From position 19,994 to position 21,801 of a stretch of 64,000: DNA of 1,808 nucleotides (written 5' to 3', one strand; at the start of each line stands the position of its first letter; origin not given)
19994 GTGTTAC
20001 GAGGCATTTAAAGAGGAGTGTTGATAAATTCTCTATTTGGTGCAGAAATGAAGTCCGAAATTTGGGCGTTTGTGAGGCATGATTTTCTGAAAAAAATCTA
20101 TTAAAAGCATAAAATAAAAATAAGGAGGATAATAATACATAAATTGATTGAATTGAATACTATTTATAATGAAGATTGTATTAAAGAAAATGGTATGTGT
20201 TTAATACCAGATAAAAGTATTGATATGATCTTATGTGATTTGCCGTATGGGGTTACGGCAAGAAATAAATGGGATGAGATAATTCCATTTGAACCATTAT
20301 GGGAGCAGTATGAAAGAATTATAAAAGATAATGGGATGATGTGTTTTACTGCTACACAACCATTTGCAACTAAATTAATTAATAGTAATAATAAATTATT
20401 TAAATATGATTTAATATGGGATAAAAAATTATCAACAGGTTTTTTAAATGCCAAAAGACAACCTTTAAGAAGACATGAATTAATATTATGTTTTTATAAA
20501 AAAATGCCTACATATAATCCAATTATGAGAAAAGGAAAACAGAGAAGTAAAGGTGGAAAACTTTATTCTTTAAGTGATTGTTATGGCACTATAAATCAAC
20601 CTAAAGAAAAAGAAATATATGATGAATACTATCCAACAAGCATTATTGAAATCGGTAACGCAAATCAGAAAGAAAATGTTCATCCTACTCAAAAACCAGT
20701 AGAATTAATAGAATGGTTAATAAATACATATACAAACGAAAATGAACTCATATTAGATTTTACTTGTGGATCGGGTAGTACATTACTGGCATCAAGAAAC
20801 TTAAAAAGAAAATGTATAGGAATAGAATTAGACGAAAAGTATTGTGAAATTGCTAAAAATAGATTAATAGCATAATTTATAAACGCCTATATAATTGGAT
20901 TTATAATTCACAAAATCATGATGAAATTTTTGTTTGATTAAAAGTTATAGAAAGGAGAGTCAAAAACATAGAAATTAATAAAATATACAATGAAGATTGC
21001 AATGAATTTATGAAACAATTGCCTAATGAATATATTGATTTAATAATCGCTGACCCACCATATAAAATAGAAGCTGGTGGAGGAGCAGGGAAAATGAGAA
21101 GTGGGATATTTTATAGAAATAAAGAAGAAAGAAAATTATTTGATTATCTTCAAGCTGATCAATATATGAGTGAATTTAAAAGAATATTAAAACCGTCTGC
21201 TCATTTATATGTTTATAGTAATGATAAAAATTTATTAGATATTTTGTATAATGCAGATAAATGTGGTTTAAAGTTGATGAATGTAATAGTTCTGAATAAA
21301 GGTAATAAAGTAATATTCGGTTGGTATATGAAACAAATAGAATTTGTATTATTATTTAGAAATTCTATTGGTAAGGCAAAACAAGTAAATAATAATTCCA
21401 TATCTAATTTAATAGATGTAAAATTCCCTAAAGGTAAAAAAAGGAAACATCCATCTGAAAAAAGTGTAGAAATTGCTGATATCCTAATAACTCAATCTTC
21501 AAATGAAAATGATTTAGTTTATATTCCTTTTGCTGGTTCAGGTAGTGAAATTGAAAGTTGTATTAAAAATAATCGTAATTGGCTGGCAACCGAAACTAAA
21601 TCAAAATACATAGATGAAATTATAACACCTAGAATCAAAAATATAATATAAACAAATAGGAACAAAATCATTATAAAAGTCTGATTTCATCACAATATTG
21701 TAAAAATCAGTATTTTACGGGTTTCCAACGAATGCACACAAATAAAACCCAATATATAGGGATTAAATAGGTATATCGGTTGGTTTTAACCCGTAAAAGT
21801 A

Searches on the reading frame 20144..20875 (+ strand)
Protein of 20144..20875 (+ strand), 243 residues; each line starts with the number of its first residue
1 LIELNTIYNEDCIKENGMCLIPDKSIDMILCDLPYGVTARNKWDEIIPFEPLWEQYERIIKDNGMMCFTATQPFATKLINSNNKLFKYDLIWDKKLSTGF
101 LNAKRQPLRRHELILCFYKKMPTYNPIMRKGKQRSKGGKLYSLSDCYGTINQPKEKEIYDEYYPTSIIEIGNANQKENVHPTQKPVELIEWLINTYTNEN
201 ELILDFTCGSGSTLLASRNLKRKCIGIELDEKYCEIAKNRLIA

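Call 106: search_protein_families(library=pfam, proteins=[window:20144-20875:+], max_evalue=0.001)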
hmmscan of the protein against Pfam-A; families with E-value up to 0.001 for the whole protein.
window:20144-20875:+ (243 aa): 1 family
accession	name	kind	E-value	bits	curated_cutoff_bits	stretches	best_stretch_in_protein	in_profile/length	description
PF01555.25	N6_N4_Mtase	-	2.4e-36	126.2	26.7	1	26-238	1-220/221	DNA methylase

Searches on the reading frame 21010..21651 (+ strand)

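Call 106: search_protein_families(library=pfam, proteins=[window:21010-21651:+], max_evalue=0.001)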
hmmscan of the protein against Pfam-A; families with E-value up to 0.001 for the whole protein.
window:21010-21651:+ (213 aa): 1 family
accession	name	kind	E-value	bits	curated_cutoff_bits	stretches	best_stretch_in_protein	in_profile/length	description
PF01555.25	N6_N4_Mtase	-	1.5e-20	74.5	26.7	1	9-204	1-219/221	DNA methylase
